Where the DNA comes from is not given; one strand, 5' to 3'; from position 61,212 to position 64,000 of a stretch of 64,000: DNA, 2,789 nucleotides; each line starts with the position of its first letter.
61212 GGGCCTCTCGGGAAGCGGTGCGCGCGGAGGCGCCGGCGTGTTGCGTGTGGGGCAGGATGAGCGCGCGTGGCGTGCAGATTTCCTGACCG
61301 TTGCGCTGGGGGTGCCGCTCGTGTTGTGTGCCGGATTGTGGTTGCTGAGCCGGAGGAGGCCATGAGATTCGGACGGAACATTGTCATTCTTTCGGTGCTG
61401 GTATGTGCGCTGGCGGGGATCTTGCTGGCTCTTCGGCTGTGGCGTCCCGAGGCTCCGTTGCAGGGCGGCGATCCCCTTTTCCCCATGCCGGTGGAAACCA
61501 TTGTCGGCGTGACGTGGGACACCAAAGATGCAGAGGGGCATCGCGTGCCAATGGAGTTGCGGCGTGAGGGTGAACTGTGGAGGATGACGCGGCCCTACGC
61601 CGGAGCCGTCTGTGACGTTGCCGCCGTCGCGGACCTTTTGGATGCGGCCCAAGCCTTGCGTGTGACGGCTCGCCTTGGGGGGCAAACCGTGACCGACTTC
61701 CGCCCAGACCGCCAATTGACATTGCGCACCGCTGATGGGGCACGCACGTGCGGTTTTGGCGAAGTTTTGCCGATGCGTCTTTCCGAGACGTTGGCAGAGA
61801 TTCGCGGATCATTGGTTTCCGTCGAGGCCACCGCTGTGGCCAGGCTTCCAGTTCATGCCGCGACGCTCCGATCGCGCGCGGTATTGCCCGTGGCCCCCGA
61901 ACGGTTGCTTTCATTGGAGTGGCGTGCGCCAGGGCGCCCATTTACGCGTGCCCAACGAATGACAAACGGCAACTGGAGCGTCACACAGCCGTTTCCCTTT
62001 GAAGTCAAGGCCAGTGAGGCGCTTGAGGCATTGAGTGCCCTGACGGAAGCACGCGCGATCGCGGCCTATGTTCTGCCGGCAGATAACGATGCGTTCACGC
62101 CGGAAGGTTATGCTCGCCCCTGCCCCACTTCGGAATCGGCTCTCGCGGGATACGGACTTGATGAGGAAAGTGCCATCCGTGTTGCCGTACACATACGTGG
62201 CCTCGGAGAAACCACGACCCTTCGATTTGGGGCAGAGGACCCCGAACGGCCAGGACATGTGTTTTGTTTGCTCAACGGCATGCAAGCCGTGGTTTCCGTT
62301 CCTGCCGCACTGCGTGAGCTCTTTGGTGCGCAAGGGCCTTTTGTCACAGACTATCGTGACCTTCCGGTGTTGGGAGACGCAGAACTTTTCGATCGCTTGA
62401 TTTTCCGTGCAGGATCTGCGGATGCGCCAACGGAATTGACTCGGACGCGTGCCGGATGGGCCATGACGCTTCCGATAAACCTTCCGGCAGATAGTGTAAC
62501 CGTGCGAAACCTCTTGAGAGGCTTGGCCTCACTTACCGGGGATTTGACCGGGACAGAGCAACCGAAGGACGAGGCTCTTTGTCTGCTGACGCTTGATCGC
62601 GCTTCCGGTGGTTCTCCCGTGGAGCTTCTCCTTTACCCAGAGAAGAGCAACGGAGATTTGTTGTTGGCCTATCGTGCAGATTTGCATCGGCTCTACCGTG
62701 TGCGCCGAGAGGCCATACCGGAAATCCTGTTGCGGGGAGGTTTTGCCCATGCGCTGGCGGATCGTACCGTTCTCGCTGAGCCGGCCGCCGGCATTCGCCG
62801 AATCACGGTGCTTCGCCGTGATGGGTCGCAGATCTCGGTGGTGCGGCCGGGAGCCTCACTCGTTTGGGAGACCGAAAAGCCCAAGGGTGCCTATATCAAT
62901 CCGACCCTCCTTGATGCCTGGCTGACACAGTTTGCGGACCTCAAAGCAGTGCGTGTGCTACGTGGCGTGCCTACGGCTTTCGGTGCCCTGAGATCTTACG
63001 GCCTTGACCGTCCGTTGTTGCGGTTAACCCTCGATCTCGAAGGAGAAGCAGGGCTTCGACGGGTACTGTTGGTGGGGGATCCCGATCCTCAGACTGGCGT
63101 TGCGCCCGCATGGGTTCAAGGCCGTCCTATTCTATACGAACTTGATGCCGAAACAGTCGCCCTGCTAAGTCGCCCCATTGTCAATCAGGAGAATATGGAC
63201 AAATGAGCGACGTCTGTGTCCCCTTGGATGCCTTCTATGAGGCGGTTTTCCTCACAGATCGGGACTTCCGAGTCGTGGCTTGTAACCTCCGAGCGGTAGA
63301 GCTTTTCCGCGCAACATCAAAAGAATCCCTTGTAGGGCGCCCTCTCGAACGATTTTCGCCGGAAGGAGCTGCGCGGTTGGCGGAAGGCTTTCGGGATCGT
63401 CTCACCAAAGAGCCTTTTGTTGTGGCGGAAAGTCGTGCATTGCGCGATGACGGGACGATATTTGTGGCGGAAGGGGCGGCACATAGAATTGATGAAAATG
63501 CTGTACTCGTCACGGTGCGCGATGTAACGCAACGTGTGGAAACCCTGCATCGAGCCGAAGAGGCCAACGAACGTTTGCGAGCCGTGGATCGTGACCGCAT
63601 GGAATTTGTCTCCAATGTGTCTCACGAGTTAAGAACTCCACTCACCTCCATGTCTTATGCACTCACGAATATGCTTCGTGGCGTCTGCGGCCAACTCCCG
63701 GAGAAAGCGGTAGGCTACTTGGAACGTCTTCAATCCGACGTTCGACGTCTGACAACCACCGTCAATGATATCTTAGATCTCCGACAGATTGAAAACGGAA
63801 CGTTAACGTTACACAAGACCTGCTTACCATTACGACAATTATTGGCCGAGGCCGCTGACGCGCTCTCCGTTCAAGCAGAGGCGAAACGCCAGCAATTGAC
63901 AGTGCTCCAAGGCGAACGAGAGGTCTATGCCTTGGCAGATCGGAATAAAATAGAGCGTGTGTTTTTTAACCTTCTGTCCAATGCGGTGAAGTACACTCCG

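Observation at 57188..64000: Translationally coupled chain folP-cdaA-cdaR-GldG-like-DUF4340-like-PAS histidine kinase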

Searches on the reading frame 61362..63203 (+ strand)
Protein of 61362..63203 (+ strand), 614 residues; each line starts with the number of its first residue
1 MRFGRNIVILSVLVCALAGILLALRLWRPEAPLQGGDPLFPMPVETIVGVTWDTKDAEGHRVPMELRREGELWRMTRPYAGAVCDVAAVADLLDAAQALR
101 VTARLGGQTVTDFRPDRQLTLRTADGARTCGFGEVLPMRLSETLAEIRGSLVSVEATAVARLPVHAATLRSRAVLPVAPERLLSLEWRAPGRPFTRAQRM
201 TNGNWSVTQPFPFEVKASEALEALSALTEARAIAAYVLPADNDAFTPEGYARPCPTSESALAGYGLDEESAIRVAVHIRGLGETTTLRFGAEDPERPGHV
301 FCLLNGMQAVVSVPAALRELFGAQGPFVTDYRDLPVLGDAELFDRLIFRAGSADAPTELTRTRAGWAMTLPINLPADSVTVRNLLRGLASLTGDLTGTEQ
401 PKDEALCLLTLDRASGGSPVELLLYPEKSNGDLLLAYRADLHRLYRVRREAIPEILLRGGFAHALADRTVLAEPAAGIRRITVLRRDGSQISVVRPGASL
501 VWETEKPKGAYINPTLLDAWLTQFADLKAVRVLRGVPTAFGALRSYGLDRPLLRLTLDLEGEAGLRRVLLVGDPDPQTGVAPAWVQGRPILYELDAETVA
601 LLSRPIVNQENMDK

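Call 5: search_protein_families(library=pfam, proteins=[window:61362-63203:+], max_evalue=0.01)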
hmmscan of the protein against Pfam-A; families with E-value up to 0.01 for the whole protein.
window:61362-63203:+ (614 aa): 1 family
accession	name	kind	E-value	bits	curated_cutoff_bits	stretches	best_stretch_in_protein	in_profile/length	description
PF14238.11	DUF4340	-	3.8e-20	73.3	25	2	256-409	34-180/183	Domain of unknown function (DUF4340)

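Call 36: search_protein_families(library=ncbifam, proteins=[window:61362-63203:+], max_evalue=0.01)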
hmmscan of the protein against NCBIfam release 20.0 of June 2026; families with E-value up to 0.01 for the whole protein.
window:61362-63203:+ (614 aa): 0 families

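Call 38: search_solved_structures(query=window:61362-63203:+, max_evalue=1)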
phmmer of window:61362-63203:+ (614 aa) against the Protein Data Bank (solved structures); distinct sequences matched with E-value up to 1: 2.
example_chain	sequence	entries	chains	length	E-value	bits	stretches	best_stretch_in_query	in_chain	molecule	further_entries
5tt0_A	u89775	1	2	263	0.031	16.2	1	319-390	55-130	Oxidoreductase, short chain dehydrogenase/reductase family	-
9e78_1o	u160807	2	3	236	0.53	12.1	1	182-250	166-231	DMIP3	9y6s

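Call 67: search_protein_representatives(protein=window:61362-63203:+)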
Query: 614 residues. Proteins with E-value up to 0.001 (for the whole library): 645; up to 1e-10: 227; up to 1e-30: 23. The best 150 are listed.
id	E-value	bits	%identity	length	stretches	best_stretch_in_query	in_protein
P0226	1.0e-256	869.9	66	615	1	1-611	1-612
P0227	1.7e-170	585.1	50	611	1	1-611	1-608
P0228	3.1e-166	571.1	50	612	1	1-610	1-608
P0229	1.2e-163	562.5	47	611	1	1-611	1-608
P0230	5.1e-159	547.2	49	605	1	1-607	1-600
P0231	2.3e-149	515.3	46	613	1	1-603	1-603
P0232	5.1e-149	514.2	48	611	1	1-607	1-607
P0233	3.9e-145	501.4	49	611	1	1-604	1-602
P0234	1.5e-142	492.9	46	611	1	1-610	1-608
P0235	2.7e-130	452.4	42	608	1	1-600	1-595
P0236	5.7e-126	438.1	40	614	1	1-612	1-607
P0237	1.3e-112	394.0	45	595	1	1-605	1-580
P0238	4.5e-106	372.4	39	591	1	1-607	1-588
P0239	2.8e-83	297.1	56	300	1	328-609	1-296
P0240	2.5e-78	280.8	31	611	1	10-603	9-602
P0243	6.3e-58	213.4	27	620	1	1-599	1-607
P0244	2.4e-55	204.8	32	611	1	5-607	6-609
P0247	9.8e-33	130.2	30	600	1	16-605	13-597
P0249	7.9e-30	120.6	34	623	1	52-608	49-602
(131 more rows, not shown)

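Call 71: find_encoding_contigs(protein=P0240, flank=8000, max_places=1)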
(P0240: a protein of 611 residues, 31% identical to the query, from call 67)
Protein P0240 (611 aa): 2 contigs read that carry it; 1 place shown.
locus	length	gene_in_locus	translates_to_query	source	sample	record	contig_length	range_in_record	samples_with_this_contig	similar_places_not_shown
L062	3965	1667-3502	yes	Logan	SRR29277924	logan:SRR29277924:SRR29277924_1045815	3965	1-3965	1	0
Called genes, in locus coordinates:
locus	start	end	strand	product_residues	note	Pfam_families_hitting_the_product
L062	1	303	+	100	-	?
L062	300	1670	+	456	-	PF09822:ABC_transp_aux (weak), PF14258:DUF4350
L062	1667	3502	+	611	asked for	PF14238:DUF4340 (weak)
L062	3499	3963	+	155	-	?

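Call 72: find_encoding_contigs(protein=P0243, flank=8000, max_places=1)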
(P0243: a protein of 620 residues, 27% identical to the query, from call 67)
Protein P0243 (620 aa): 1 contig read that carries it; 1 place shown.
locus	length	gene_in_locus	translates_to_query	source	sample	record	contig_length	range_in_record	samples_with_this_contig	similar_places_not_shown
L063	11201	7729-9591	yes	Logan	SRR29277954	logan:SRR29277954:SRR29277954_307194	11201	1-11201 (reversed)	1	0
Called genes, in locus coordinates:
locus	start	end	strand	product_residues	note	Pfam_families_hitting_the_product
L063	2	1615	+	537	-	?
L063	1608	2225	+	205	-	PF00551:Formyl_trans_N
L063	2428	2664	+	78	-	PF03840:SecG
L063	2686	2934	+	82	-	PF01192:RNA_pol_Rpb6 (weak)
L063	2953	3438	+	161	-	PF01668:SmpB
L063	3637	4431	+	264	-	PF00809:Pterin_bind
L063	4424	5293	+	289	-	PF02457:DAC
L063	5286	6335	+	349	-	PF07949:YbbR (faint)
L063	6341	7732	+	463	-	PF09822:ABC_transp_aux (weak), PF14258:DUF4350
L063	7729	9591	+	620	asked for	PF14238:DUF4340 (faint)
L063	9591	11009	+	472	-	PF00512:HisKA, PF02518:HATPase_c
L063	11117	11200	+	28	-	?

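Call 73: find_encoding_contigs(protein=P0247, flank=8000, max_places=1)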
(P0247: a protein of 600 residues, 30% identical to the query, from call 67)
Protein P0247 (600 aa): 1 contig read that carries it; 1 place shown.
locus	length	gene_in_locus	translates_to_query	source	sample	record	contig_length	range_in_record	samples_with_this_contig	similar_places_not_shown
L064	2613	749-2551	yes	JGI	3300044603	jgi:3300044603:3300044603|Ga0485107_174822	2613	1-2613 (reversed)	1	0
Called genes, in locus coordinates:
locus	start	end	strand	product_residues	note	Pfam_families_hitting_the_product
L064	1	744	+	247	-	?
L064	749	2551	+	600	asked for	PF14238:DUF4340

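Call 74: find_encoding_contigs(protein=P0244, flank=8000, max_places=1)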
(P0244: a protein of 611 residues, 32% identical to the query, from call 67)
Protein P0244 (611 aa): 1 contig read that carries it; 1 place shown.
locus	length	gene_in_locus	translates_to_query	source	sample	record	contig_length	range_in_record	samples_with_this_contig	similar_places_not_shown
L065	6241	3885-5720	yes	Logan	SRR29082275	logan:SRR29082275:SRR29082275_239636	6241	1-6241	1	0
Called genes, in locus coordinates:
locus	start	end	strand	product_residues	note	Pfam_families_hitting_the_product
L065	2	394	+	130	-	?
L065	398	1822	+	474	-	PF01406:tRNA-synt_1e, PF09334:tRNA-synt_1g (faint), PF09190:DALR_2, PF23493:CysS_C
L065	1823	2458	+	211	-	PF13521:AAA_28, PF13671:AAA_33 (faint), PF02223:Thymidylate_kin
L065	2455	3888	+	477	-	PF09822:ABC_transp_aux, PF14258:DUF4350 (faint)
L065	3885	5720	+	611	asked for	PF14238:DUF4340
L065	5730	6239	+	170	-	?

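Call 83: predict_structure(alignment_id=A6)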
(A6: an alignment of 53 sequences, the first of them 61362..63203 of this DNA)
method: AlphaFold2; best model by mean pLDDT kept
length: 614 residues; sequences in the alignment: 53
mean_pLDDT: 92.2   pTM: 0.78
mean pLDDT of the five models: 92.2, 91.9, 91.5, 90.0, 89.6
residues with pLDDT >= 90: 489; 70-90: 100; 50-70: 24; < 50: 1
segments of 3 or more residues with pLDDT < 50: none
pLDDT, mean of each block of 10 residues (from residue 1): 85 97 89 94 97 94 95 95 96 97 83 90 97 81 92 94 96 96 96 94 90 88 96 97 92 89 96 96 95 98 92 97 84 83 90 88 95 93 93 94 95 90 94 95 95 91 93 94 97 91 94 96 97 69 87 96 84 97 93 97 93 52
secondary structure, 60 per line:
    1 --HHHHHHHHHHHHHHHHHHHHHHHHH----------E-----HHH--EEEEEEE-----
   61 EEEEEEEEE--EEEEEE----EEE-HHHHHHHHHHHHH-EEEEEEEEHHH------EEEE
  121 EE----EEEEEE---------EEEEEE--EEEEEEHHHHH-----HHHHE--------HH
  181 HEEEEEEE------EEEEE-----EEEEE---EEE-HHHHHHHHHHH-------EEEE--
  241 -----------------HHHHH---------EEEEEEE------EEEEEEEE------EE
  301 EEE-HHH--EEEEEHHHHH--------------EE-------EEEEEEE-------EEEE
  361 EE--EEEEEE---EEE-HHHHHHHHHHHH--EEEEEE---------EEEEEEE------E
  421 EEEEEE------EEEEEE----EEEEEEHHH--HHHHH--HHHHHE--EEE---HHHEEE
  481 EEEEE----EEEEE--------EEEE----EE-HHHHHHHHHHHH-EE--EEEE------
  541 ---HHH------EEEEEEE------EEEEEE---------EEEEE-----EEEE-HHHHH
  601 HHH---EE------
elements in order: H3-27 E49-55 E61-69 E72-77 E82-84 H86-98 E100-107 E117-122 E127-132 E142-147 E150-155 H156-160 H166-169 E182-188 E195-199 E205-209 E213-215 H217-227 E235-238 H258-262 E272-278 E285-292 E299-303 E310-314 H315-319 E343-349 E357-362 E365-370 E374-376 H378-389 E392-397 E407-413 E420-426 E433-438 E443-448 H454-458 H461-465 E469-471 E478-485 E490-494 E503-506 H514-525 E531-534 E553-559 E566-571 E581-585 E591-594 H596-603

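Call 89: find_encoding_contigs(protein=P0249, flank=8000, max_places=2)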
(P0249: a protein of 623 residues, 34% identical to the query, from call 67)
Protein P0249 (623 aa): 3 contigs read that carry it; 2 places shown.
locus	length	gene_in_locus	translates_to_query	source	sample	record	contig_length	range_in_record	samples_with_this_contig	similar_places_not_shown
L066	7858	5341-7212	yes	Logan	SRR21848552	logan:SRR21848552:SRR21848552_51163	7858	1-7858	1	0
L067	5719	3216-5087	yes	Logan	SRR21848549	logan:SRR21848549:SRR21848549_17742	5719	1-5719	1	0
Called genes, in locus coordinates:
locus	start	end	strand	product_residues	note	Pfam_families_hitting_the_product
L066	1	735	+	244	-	?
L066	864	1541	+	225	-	PF01128:IspD, PF12804:NTP_transf_3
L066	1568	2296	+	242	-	PF00149:Metallophos, PF12850:Metallophos_2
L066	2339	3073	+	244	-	PF00005:ABC_tran, PF13304:AAA_21 (faint)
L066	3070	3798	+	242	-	PF12730:ABC2_membrane_4, PF12679:ABC2_membrane_2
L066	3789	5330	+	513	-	PF09822:ABC_transp_aux, PF14258:DUF4350 (weak)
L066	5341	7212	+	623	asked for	PF14238:DUF4340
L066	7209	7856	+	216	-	?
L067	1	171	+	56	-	?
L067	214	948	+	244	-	PF00005:ABC_tran, PF13304:AAA_21 (faint)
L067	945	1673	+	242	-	PF12730:ABC2_membrane_4, PF12679:ABC2_membrane_2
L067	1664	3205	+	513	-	PF09822:ABC_transp_aux, PF14258:DUF4350 (weak)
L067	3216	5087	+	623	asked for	PF14238:DUF4340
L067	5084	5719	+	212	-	?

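Call 98: fold_search(model_id=the predicted structure, library=pdb)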
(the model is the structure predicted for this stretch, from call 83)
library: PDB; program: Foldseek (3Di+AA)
matches with E <= 10: 618; with E <= 0.001: 0
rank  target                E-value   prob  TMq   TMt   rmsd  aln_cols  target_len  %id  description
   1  5xau_D                3.4e-03  0.15  0.09  0.09  27.9       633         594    9  Crystal structure of integrin binding fragment of laminin-511 (released 2017-09-20)
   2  2ns2_A                9.8e-03  0.33  0.07  0.18  21.6       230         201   12  Crystal Structure of Spindlin1 (released 2006-11-28)
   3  4a8b_G                1.1e-02  0.09  0.08  0.11  28.0       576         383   10  Symmetrized cryo-EM reconstruction of E. coli DegQ 12-mer in complex with lysozymes (released 2012-01-11)
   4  3otp_E                1.3e-02  0.09  0.09  0.12  28.8       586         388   10  Crystal structure of the DegP dodecamer with a model substrate (released 2011-01-19)
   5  6z38                  1.5e-02  0.04  0.05  0.07  39.3       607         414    9  TodX deltaS2S3 mutant monoaromatic hydrocarbon channel (released 2020-11-04)
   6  3ggr_B                3.3e-02  0.16  0.13  0.20  15.5       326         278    8  Crystal Structure of the Human Rad9-Hus1-Rad1 complex (released 2009-06-16)
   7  3pv5_B                3.3e-02  0.06  0.07  0.10  24.9       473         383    9  Structure of Legionella fallonii DegQ (N189G/P190G variant) (released 2011-06-15)
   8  6fvo_A                3.6e-02  0.18  0.14  0.19  16.1       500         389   12  Mutant DNA polymerase sliding clamp from Mycobacterium tuberculosis with bound P7 peptide (released 2019-04-10)
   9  5jsj_B                3.8e-02  0.14  0.06  0.16  20.1       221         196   12  Crystal structure of Spindlin1 bound to compound EML631 (released 2017-05-24)
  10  7ybu_A                4.0e-02  0.20  0.06  0.06  20.0       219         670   11  Human propionyl-coenzyme A carboxylase (released 2023-07-05)
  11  8e3q_A                4.0e-02  0.04  0.07  0.05  32.2       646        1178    8  CRYO-EM STRUCTURE OF the human MPSF (released 2023-01-18)
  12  4mzg_B                4.5e-02  0.20  0.06  0.18  20.5       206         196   14  Crystal structure of human Spindlin1 bound to histone H3K4me3 peptide (released 2014-03-26)
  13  5a1h_C                4.7e-02  0.21  0.06  0.18  20.0       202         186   15  Crystal structure of human Spindlin3 (released 2015-06-17)
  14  7cna_D                5.0e-02  0.20  0.07  0.18  21.0       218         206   14  Crystal structure of Spindlin1/C11orf84 complex bound to histone H3K4me3K9me3 peptide (released 2021-01-13)
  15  5y5w_A                5.8e-02  0.20  0.06  0.17  21.1       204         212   13  Crystal structure of human Spindlin1 in complex with a histone H4K20(me3) peptide (released 2017-10-11)
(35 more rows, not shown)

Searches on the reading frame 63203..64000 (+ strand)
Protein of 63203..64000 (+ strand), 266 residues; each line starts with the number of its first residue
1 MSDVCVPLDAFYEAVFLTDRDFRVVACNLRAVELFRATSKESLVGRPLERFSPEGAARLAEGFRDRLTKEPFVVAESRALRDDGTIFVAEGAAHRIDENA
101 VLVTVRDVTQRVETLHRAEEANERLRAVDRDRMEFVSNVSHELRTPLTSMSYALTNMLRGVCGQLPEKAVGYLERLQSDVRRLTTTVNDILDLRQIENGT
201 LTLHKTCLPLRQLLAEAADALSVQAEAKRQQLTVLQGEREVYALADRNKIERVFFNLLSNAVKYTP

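Call 5: search_protein_families(library=pfam, proteins=[window:63203-64000:+], max_evalue=0.01)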
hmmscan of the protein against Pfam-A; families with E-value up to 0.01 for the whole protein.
window:63203-64000:+ (266 aa): 6 families
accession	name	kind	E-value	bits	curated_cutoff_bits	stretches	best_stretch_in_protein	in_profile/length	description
PF00512.31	HisKA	-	7e-17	61.7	26.9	1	132-199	2-66/66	His Kinase A (phospho-acceptor) domain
PF13426.13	PAS_9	-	4e-08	33.9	27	1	13-110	2-103/103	PAS domain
PF08448.16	PAS_4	-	2.4e-07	31.4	23.1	1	9-112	2-109/110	PAS fold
PF12860.13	PAS_7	-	7.7e-05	23.2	27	1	9-114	2-113/115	PAS fold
PF13188.13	PAS_8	-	0.00021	21.5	21.8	1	9-58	8-56/65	PAS domain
PF00989.32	PAS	-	0.0013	19.1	22.6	1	13-108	12-113/113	PAS fold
